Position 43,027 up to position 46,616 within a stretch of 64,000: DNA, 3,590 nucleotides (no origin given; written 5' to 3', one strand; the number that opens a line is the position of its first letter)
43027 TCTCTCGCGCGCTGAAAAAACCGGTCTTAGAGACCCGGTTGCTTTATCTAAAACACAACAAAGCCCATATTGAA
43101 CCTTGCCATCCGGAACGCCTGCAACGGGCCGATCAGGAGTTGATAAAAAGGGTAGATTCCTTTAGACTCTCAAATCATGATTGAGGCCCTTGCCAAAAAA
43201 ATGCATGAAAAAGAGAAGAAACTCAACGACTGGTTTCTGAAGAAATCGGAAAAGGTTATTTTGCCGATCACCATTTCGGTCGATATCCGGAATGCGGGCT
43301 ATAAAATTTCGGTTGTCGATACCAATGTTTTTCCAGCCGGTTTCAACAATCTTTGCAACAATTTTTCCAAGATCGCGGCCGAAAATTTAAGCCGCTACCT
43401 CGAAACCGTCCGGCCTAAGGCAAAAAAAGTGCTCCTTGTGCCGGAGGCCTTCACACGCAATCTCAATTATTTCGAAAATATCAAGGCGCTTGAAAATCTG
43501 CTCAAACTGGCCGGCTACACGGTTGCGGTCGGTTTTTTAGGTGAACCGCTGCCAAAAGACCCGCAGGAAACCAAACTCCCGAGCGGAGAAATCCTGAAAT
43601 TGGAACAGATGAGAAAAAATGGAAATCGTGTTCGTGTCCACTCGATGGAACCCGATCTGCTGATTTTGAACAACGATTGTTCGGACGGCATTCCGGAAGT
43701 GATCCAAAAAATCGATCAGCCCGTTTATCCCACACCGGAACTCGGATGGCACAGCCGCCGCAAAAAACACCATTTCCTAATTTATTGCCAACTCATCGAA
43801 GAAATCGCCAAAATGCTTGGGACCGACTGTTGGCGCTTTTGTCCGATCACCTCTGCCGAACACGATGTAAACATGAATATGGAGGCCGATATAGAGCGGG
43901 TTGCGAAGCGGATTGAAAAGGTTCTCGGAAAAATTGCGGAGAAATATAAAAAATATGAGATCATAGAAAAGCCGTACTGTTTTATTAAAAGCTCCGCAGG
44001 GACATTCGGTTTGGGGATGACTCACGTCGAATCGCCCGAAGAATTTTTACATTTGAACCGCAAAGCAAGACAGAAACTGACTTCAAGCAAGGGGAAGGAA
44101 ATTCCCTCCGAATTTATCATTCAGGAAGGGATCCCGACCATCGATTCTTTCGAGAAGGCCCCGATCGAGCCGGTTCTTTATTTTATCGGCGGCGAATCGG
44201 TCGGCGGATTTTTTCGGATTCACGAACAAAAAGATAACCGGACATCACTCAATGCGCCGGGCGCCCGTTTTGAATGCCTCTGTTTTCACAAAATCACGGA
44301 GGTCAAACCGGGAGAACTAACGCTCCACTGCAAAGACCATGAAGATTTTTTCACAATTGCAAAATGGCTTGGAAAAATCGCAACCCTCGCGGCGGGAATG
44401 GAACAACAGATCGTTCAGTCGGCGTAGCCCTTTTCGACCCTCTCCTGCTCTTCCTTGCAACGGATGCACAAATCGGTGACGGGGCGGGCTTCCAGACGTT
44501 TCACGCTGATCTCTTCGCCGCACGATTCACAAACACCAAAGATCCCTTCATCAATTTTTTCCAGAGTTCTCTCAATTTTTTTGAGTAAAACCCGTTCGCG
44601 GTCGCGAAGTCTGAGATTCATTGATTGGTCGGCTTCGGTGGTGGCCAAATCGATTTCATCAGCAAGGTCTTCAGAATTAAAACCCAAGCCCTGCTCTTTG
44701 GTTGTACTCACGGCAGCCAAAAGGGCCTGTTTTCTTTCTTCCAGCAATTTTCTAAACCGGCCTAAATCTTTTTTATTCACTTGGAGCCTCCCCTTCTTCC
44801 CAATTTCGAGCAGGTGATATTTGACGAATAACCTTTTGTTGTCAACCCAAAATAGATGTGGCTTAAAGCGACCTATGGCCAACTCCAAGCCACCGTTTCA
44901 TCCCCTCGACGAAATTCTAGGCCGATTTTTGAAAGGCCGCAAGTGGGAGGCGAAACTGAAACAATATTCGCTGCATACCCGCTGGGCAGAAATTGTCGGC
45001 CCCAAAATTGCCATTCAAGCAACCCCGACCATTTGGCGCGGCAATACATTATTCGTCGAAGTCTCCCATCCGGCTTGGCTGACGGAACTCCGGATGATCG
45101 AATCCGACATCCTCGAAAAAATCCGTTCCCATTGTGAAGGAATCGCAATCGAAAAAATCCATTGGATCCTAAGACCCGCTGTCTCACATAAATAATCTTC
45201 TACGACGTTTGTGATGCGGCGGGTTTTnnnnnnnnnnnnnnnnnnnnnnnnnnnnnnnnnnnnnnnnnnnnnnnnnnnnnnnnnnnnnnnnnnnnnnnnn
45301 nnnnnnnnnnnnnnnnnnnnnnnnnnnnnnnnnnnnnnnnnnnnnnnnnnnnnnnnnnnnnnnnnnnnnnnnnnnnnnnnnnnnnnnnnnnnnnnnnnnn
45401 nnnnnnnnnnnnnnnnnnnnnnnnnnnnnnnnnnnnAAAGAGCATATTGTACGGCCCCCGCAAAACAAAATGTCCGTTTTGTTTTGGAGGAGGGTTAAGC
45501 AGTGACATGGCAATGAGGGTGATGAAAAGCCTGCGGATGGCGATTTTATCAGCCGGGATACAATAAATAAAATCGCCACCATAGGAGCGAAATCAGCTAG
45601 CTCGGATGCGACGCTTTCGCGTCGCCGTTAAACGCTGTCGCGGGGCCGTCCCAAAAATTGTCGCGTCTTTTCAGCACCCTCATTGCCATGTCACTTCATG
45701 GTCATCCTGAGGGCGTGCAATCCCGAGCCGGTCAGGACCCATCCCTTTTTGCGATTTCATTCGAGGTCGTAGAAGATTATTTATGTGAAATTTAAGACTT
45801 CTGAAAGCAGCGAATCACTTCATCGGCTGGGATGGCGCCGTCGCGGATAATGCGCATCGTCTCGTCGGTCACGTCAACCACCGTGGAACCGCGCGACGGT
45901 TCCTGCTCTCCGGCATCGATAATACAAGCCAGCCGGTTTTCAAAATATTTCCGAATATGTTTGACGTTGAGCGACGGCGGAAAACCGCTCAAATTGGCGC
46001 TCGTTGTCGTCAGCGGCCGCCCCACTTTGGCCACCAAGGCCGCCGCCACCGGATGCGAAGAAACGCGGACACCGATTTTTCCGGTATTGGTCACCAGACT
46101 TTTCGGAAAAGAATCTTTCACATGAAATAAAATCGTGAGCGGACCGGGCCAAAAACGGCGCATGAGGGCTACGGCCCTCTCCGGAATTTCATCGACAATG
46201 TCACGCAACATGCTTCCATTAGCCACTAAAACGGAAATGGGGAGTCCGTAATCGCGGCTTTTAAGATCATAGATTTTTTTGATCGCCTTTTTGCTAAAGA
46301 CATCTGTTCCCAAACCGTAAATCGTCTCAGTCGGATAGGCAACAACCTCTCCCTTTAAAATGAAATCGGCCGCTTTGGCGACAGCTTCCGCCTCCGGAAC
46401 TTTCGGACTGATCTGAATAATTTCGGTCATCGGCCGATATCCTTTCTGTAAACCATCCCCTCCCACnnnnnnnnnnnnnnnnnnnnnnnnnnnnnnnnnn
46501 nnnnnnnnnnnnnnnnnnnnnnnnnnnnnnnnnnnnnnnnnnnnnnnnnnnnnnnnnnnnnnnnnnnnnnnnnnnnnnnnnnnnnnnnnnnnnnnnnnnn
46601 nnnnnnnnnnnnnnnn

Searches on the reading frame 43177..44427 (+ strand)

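Call 78: search_protein_families(library=pfam, proteins=[window:43177-44427:+], max_evalue=0.1)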
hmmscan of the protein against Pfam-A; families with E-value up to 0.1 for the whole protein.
window:43177-44427:+ (416 aa): 1 family
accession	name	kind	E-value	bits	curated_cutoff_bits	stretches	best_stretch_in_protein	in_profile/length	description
PF08886.16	GshA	-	9.9e-126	420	25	1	7-409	2-401/402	Glutamate-cysteine ligase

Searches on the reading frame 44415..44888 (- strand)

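Call 78: search_protein_families(library=pfam, proteins=[window:44415-44888:-], max_evalue=0.1)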
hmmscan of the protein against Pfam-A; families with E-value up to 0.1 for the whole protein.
window:44415-44888:- (157 aa): 3 families
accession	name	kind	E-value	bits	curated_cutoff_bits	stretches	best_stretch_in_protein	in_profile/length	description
PF21157.2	DksA_N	-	9.3e-16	58.3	27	1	44-112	4-71/71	DnaK suppressor protein DksA, N-terminal domain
PF01258.23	zf-dskA_traR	-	1.3e-11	44.7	24.9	1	115-150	1-36/36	Prokaryotic dksA/traR C4-type zinc finger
PF01155.25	HypA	-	0.026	15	28.9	1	112-154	65-102/112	Hydrogenase/urease nickel incorporation, metallochaperone, hypA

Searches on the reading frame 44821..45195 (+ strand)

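Call 78: search_protein_families(library=pfam, proteins=[window:44821-45195:+], max_evalue=0.1)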
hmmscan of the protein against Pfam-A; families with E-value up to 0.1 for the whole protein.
window:44821-45195:+ (124 aa): 1 family
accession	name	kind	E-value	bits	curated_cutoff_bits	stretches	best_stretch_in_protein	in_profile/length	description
PF05258.17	DciA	-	5.8e-20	71.7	24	1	28-113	1-87/89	Dna[CI] antecedent, DciA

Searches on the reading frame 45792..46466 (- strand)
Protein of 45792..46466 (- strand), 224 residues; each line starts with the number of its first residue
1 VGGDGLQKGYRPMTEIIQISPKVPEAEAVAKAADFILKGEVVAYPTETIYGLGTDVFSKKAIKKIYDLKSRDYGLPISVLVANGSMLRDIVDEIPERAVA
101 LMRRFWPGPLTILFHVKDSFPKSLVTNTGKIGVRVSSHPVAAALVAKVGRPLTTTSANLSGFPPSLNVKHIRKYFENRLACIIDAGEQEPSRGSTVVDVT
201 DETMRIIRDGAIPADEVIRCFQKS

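Call 78: search_protein_families(library=pfam, proteins=[window:45792-46466:-], max_evalue=0.1)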
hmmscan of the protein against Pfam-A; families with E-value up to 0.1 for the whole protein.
window:45792-46466:- (224 aa): 1 family
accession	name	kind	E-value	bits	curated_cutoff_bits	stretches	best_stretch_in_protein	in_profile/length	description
PF01300.24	Sua5_yciO_yrdC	-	2.4e-55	187.2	25.1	1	35-210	2-178/178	Telomere recombination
